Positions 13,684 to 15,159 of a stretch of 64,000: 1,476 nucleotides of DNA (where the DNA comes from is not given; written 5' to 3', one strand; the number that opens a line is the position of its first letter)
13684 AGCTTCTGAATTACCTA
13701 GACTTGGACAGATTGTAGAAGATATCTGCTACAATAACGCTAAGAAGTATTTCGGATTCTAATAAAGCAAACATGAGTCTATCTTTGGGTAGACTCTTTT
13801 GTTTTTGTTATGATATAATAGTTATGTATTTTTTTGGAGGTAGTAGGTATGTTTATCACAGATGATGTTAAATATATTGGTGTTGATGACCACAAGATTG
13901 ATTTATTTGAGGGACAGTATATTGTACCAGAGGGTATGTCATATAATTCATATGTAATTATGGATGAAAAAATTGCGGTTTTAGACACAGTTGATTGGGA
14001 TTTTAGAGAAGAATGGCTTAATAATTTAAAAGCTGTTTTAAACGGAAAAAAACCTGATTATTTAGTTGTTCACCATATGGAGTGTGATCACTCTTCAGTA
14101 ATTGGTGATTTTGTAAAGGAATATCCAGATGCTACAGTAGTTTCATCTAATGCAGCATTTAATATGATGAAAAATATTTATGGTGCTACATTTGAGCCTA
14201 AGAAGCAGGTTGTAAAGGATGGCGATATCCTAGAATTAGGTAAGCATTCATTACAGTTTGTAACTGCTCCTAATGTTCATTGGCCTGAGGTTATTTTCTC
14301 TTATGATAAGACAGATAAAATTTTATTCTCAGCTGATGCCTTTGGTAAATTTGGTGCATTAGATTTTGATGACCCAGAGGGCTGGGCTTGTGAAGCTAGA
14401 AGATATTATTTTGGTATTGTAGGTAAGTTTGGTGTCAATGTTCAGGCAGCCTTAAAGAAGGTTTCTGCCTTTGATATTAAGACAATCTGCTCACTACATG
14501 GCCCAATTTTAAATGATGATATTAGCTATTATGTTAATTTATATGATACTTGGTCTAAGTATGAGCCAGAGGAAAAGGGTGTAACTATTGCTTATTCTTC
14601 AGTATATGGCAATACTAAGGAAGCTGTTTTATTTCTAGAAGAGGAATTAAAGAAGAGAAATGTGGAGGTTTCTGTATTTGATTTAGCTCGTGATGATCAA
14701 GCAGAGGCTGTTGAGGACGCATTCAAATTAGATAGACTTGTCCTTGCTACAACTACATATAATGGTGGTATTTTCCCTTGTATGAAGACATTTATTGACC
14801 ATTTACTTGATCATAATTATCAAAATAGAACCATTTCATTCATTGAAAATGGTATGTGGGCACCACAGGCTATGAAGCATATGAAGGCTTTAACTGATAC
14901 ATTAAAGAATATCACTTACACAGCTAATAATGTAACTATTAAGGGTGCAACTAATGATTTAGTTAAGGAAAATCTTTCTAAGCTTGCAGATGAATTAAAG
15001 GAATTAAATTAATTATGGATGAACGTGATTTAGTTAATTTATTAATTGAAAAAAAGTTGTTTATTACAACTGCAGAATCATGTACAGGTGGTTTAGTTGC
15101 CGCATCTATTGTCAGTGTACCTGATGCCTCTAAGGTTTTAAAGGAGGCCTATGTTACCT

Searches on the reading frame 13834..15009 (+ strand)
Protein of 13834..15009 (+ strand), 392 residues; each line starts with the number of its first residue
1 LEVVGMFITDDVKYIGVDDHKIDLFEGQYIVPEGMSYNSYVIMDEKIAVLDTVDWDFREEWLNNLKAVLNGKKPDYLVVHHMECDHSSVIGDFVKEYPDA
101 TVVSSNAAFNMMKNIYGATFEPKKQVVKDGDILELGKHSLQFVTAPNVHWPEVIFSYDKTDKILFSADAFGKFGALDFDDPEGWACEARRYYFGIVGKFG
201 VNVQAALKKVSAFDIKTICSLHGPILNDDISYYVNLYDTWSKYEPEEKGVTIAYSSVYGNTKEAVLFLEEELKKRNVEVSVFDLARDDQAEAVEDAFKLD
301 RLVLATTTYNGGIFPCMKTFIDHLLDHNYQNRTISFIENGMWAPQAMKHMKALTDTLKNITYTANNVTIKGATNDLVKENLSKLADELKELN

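Call 103: search_protein_families(library=pfam, proteins=[window:13834-15009:+], max_evalue=0.00001)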
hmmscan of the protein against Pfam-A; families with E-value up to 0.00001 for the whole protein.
window:13834-15009:+ (392 aa): 4 families
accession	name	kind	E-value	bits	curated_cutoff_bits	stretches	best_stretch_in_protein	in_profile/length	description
PF19583.5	ODP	-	1.9e-14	54.4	27.2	1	36-223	2-194/194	ODP family beta lactamase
PF12724.12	Flavodoxin_5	-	8.7e-09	36.3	27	1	252-349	2-95/145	Flavodoxin domain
PF00753.33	Lactamase_B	-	1.2e-07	32.3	22.7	1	37-180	6-161/196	Metallo-beta-lactamase superfamily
PF03358.20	FMN_red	-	1.8e-07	31.3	24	1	258-358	13-133/152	NADPH-dependent FMN reductase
